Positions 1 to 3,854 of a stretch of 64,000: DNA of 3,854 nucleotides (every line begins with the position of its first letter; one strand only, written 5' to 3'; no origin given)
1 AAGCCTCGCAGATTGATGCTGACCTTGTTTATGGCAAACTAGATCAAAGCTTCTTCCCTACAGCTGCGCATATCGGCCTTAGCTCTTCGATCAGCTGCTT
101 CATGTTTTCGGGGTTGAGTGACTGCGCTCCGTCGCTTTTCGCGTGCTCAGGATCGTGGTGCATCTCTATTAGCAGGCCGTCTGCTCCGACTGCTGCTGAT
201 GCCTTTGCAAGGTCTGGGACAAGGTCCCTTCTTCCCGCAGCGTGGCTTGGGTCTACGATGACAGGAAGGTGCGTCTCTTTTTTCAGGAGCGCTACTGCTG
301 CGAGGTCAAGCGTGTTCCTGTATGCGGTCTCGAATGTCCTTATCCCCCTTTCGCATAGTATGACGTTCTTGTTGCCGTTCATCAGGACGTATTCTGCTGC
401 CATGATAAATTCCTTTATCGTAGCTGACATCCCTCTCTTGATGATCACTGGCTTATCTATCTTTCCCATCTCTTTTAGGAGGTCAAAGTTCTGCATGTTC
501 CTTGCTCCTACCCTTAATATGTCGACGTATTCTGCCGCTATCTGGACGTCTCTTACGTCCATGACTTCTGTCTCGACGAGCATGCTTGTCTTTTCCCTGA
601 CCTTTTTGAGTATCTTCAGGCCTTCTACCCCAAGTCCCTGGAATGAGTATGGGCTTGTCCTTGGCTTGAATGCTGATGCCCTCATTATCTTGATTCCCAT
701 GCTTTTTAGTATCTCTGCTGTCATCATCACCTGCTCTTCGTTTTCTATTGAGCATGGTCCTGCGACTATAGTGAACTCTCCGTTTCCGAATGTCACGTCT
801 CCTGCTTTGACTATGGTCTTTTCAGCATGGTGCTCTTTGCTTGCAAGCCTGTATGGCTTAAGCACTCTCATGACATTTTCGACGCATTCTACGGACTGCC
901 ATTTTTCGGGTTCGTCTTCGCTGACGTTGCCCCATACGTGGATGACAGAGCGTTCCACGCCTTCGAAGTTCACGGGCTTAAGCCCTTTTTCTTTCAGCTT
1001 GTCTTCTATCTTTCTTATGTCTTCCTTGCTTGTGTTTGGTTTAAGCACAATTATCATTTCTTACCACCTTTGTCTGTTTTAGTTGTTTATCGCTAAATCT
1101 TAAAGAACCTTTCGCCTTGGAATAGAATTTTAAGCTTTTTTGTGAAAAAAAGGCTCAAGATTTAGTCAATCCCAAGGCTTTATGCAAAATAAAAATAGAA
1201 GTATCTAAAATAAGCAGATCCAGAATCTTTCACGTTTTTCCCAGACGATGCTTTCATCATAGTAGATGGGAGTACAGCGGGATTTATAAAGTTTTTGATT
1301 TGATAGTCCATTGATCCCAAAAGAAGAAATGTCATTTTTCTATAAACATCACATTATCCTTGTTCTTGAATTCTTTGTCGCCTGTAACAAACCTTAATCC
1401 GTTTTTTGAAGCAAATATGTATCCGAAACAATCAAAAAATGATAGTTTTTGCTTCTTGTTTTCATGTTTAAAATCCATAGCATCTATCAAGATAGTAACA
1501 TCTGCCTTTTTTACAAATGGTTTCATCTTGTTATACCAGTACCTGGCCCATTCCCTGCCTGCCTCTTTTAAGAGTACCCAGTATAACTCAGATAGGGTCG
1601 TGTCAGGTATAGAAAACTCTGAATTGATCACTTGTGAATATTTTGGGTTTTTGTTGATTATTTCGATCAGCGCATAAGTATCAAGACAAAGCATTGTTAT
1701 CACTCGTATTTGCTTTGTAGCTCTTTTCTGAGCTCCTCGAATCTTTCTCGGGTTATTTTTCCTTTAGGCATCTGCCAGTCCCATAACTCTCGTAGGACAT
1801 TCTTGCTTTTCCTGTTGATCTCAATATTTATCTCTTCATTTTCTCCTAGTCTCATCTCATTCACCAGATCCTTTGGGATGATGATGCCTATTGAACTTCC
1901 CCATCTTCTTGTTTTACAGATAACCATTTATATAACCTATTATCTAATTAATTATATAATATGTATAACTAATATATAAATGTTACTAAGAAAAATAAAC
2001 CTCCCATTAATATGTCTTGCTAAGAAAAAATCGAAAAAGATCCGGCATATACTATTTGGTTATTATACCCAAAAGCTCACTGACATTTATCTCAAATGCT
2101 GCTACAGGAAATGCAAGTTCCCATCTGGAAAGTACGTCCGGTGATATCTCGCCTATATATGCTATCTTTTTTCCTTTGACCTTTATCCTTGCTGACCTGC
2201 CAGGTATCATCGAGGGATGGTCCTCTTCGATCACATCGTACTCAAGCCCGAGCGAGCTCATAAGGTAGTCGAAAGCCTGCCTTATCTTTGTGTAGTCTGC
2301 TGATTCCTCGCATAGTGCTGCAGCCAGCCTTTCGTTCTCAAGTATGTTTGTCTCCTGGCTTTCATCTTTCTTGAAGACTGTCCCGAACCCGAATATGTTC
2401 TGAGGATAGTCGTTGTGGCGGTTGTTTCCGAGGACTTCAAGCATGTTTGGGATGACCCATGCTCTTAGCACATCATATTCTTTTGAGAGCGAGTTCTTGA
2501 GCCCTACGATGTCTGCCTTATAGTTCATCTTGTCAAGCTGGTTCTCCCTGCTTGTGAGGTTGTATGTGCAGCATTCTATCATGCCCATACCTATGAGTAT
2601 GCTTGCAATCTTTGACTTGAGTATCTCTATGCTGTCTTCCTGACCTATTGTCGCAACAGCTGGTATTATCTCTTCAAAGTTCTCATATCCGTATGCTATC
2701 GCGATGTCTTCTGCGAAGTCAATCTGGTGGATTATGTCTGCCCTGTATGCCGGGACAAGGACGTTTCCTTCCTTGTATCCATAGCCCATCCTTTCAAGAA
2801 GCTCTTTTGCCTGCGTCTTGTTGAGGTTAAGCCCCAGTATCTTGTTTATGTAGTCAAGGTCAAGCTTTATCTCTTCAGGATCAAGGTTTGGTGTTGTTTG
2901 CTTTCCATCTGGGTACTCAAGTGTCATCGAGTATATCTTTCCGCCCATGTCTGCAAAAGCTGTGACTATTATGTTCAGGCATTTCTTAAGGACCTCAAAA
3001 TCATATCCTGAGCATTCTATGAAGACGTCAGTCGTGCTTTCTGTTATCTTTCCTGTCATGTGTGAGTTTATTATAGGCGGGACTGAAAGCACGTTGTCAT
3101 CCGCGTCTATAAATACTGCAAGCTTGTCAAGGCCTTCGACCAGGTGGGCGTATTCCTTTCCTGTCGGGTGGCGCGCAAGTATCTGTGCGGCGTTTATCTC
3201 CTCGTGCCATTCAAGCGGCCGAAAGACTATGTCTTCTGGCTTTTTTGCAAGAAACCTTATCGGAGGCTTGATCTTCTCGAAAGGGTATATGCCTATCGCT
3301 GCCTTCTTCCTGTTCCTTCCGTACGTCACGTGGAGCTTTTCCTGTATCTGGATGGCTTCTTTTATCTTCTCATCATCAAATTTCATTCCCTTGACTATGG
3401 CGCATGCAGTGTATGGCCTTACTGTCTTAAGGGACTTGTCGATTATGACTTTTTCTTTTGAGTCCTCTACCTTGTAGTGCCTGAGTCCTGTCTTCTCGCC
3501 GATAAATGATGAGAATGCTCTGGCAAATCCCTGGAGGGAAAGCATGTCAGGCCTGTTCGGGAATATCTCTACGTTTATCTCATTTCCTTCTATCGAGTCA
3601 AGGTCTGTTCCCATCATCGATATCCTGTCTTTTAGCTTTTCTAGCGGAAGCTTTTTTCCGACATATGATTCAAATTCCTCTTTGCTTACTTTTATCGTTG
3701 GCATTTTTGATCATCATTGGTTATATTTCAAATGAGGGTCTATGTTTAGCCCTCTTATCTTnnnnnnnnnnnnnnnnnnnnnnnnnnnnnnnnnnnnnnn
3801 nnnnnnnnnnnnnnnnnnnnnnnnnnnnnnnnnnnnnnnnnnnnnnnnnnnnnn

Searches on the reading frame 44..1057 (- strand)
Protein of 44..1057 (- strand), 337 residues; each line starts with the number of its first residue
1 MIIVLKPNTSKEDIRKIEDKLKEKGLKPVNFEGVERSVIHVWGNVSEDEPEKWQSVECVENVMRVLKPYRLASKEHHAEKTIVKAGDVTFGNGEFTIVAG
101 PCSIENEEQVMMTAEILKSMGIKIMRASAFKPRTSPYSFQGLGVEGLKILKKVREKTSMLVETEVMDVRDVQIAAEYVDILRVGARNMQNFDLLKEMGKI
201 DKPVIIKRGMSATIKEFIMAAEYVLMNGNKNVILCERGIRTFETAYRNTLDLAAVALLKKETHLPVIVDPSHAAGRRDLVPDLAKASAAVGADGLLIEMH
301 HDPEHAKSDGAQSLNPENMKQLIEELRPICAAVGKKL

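Call 25: search_protein_families(library=pfam, proteins=[window:44-1057:-], max_evalue=0.0001)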
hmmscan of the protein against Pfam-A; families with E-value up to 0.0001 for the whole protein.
window:44-1057:- (337 aa): 3 families
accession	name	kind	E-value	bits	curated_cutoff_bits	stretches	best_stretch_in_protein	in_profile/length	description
PF00793.26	DAHP_synth_1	-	7.2e-86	287.9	25.5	1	83-322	4-257/270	DAHP synthetase I family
PF18152.6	DAHP_snth_FXD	-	7e-19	67.9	27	1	1-67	1-67/67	DAHP synthase ferredoxin-like domain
PF03102.20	NeuB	-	3.2e-13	50.2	22.1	1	142-336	53-239/241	NeuB family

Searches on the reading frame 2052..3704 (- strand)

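Call 25: search_protein_families(library=pfam, proteins=[window:2052-3704:-], max_evalue=0.0001)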
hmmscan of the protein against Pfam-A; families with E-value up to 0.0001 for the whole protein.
window:2052-3704:- (550 aa): 3 families
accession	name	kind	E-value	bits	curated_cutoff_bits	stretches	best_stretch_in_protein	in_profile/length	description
PF17759.6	tRNA_synthFbeta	-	1e-43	149.7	22.4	1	347-541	5-214/214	Phenylalanyl tRNA synthetase beta chain CLM domain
PF03484.21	B5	-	2.2e-24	85.9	28.6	1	279-340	1-67/67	tRNA synthetase B5 domain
PF18262.7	PhetRS_B1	-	4.7e-08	33.6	26.8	1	1-69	1-82/83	Phe-tRNA synthetase beta subunit B1 domain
